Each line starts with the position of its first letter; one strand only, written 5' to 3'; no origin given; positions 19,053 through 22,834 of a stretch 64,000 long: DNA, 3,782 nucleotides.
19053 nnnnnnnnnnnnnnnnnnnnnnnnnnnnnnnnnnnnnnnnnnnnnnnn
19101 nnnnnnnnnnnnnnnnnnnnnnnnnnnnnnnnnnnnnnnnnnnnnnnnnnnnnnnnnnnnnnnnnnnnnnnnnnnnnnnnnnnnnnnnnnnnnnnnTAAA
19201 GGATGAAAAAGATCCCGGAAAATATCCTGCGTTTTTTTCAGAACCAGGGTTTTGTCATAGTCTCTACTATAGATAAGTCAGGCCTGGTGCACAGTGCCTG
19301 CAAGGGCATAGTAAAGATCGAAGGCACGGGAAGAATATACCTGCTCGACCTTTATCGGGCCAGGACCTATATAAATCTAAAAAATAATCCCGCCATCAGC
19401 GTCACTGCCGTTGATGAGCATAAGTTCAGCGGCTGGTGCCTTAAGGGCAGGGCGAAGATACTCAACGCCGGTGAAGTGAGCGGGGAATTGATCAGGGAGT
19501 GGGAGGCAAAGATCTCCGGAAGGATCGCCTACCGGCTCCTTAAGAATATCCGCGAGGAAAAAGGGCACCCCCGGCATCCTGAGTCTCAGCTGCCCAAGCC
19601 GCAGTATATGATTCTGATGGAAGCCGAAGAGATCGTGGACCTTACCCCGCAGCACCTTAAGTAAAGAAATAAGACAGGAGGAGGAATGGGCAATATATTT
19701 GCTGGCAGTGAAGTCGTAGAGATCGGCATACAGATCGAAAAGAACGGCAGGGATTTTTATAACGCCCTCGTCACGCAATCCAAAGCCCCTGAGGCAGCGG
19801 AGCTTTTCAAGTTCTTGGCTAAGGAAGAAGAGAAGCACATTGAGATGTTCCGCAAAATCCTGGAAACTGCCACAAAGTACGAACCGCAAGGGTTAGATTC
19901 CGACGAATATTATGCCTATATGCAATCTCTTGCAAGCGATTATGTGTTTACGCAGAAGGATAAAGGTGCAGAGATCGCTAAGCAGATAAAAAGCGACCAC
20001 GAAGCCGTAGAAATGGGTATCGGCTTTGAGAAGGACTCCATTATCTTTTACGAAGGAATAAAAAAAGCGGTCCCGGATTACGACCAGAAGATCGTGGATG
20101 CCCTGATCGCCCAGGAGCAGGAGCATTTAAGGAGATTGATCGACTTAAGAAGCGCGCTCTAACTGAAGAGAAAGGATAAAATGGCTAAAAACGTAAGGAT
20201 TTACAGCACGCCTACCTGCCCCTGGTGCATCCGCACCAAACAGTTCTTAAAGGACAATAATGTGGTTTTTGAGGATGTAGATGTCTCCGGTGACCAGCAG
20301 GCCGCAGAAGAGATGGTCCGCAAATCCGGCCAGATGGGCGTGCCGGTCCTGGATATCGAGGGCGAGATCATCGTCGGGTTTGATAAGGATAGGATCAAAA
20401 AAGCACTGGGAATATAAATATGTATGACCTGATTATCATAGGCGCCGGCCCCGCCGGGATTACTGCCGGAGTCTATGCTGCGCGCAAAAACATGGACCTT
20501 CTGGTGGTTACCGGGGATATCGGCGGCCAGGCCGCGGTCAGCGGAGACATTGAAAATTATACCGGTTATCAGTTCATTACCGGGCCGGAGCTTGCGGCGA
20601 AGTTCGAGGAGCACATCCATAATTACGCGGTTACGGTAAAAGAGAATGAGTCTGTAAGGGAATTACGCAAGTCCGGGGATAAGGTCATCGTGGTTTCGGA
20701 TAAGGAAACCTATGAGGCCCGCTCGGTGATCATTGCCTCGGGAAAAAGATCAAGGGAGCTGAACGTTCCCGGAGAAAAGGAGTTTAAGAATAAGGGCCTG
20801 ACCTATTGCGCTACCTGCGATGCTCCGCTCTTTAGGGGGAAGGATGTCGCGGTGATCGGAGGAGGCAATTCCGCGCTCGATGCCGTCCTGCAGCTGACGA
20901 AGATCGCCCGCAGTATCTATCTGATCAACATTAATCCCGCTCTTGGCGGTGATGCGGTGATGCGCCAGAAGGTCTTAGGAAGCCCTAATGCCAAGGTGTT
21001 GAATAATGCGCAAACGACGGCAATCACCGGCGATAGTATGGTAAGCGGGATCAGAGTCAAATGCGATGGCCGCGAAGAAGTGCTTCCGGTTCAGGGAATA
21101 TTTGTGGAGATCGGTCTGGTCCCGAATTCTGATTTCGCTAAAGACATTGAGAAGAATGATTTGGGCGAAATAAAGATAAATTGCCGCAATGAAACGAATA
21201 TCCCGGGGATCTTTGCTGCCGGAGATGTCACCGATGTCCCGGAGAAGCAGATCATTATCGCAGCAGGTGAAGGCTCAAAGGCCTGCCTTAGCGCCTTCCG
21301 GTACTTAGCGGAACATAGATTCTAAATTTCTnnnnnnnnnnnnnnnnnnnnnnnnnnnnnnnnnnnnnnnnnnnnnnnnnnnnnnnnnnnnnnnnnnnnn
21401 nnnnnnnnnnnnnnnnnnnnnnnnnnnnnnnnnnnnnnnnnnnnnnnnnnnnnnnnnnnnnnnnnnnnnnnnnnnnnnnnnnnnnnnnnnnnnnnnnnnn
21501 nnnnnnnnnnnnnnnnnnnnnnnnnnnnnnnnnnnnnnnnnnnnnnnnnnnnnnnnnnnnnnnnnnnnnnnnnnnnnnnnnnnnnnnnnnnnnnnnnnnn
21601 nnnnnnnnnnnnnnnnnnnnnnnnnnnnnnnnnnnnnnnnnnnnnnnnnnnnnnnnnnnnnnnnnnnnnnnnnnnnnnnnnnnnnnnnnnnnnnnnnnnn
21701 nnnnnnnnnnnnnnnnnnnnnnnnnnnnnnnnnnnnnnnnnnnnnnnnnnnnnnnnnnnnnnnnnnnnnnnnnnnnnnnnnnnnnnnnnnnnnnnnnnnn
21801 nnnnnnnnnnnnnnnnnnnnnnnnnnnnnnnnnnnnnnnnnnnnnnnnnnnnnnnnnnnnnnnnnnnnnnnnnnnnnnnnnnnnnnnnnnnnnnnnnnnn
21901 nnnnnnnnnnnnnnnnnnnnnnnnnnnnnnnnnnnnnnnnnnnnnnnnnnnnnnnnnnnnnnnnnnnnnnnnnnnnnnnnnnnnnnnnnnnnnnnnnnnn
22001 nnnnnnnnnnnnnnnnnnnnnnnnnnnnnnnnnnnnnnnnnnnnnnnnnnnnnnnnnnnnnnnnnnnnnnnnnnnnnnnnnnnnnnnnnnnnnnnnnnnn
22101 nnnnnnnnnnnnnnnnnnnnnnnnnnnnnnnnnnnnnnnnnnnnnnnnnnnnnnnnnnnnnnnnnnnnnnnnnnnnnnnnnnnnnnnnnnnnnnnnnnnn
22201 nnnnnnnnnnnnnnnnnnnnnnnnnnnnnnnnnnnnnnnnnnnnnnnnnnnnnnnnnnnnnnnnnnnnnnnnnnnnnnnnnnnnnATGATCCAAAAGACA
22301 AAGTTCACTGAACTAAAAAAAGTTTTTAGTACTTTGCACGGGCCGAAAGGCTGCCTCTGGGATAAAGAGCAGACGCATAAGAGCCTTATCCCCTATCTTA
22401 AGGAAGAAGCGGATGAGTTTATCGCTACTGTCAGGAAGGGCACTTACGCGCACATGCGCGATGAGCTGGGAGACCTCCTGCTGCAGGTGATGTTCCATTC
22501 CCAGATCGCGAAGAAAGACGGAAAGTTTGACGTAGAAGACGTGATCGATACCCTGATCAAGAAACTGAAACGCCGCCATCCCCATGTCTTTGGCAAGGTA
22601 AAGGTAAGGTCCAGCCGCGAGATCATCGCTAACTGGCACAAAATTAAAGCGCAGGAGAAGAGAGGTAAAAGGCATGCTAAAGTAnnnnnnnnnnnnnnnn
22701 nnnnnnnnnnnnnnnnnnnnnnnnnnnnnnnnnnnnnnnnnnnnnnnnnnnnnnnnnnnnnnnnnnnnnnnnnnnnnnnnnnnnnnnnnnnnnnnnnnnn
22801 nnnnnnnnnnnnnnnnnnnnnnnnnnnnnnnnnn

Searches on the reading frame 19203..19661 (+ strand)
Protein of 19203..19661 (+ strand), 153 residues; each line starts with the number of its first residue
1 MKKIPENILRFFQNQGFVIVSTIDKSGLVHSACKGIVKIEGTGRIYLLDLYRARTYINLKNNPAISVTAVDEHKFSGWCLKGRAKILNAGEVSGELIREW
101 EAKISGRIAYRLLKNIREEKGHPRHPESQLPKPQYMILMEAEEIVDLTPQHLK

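Call 13: search_protein_families(library=pfam, proteins=[window:19203-19661:+], max_evalue=0.001)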
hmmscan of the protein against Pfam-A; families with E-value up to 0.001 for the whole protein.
window:19203-19661:+ (153 aa): 1 family
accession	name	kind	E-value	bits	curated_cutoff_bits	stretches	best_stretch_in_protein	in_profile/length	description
PF01243.27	PNPOx_N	-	2.3e-12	47.8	28.1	1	5-120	2-98/120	Pyridoxamine 5'-phosphate oxidase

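Call 63: search_protein_families(library=ncbifam, proteins=[window:19203-19661:+], max_evalue=0.00001)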
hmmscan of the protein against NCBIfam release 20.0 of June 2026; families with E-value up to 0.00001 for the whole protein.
window:19203-19661:+ (153 aa): 0 families

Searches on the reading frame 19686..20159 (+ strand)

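Call 13: search_protein_families(library=pfam, proteins=[window:19686-20159:+], max_evalue=0.001)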
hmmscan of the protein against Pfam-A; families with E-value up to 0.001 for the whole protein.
window:19686-20159:+ (158 aa): 1 family
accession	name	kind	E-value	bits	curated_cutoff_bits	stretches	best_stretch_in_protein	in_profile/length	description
PF02915.23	Rubrerythrin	-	1.8e-11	45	22.8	1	9-151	1-133/137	Rubrerythrin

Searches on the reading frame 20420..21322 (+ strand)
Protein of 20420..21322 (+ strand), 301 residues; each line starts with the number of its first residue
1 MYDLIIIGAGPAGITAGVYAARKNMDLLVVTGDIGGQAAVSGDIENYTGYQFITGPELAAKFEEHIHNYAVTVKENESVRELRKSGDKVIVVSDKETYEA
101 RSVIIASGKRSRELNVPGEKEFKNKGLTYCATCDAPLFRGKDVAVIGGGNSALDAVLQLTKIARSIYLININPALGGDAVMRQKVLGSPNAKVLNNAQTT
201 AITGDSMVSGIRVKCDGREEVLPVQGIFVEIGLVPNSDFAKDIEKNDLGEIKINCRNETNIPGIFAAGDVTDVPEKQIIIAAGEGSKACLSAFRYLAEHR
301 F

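Call 13: search_protein_families(library=pfam, proteins=[window:20420-21322:+], max_evalue=0.001)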
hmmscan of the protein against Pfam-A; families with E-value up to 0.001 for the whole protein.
window:20420-21322:+ (301 aa): 10 families
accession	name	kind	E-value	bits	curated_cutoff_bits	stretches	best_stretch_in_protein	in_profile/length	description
PF07992.20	Pyr_redox_2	-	1.6e-38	133.2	26.1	1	2-281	1-287/291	Pyridine nucleotide-disulphide oxidoreductase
PF13738.12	Pyr_redox_3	-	3.5e-26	92.6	30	1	51-268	76-305/305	Pyridine nucleotide-disulphide oxidoreductase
PF03486.20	HI0933_like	-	1.2e-08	35.1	50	0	61-111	114-166/244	HI0933-like protein Rossmann domain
PF00890.30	FAD_binding_2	-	1.4e-08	34.8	20.4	0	3-38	1-38/414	FAD binding domain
PF00070.33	Pyr_redox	-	3e-08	34.5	22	1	143-214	2-80/82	Pyridine nucleotide-disulphide oxidoreductase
PF12831.13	FAD_oxidored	-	1.7e-06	28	27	0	3-40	1-40/416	FAD dependent oxidoreductase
PF13450.12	NAD_binding_8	-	4.5e-06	27.3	21.9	1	6-63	1-56/68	NAD(P)-binding Rossmann-like domain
PF01134.28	GIDA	-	4.7e-05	23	22.1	0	3-35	1-33/391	Glucose inhibited division protein A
PF01946.23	Thi4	-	0.00011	22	26.2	0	3-31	19-48/235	Thi4 family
PF01266.30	DAO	-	0.00015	21.9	27.9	0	53-114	146-209/353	FAD dependent oxidoreductase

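Call 63: search_protein_families(library=ncbifam, proteins=[window:20420-21322:+], max_evalue=0.00001)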
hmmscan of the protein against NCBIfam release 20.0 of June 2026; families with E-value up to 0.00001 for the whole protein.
window:20420-21322:+ (301 aa): 46 families (the best 25 are shown)
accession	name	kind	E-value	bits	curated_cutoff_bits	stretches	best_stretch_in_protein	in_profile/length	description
TIGR03140.1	AhpF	equivalog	2e-98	330.2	502.9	1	2-297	213-513/515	alkyl hydroperoxide reductase subunit F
TIGR01292.1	TRX_reduct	equivalog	2.1e-85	286.2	343.45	1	2-296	1-300/300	thioredoxin-disulfide reductase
TIGR03143.1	AhpF_homolog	hypoth_equivalog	5.6e-62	210.1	687.65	1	1-299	4-311/555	putative alkyl hydroperoxide reductase F subunit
NF007614.0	PRK10262.1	equivalog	1.2e-48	165.8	644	1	3-297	8-315/321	thioredoxin-disulfide reductase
TIGR04018.1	Bthiol_YpdA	hypoth_equivalog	2.3e-22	79.2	339.9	1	66-273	80-291/316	YpdA family putative bacillithiol disulfide reductase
NF040505.1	ArsO_flavin_mono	equivalog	1.1e-16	61.3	425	1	62-183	80-203/346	ArsO family NAD(P)H-dependent flavin-containing monooxygenase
NF009409.0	PRK12770.1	subfamily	1.4e-16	60.5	343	1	58-299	92-353/360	putative glutamate synthase subunit beta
TIGR02053.1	MerA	equivalog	4.8e-16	58.8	454.45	1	60-293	92-329/465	mercury(II) reductase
TIGR03385.1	CoA_CoA_reduc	equivalog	7e-16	58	578.8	1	4-273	2-285/439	CoA-disulfide reductase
NF004945.0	PRK06292.2-3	equivalog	1.9e-14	53.5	494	1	87-271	117-305/457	dihydrolipoyl dehydrogenase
TIGR01350.1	lipoamide_DH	equivalog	3.3e-14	52.4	408.8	1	87-273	116-311/461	dihydrolipoyl dehydrogenase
NF003585.0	PRK05249.1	equivalog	2.6e-13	49.4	465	0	2-44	7-51/464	Si-specific NAD(P)(+) transhydrogenase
TIGR01316.1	gltA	equivalog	1.2e-12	47.4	471.75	1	209-295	361-448/449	NADPH-dependent glutamate synthase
NF007123.0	PRK09564.1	equivalog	2.5e-11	42.9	458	1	141-273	150-286/444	CoA-disulfide reductase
NF041853.1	hythiocyan_redase_MerA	equivalog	7.4e-11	41.5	650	0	144-271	164-295/440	hypothiocyanous acid reductase MerA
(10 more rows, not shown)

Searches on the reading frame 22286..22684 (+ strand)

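Call 13: search_protein_families(library=pfam, proteins=[window:22286-22684:+], max_evalue=0.001)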
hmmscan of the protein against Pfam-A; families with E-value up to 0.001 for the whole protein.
window:22286-22684:+ (133 aa): 2 families
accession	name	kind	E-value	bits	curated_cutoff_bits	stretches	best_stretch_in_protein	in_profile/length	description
PF03819.22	MazG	-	7.4e-29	100.3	22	1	29-102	1-74/74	MazG nucleotide pyrophosphohydrolase domain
PF01503.22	PRA-PH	-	0.00043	21.1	21.3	1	18-72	14-64/86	Phosphoribosyl-ATP pyrophosphohydrolase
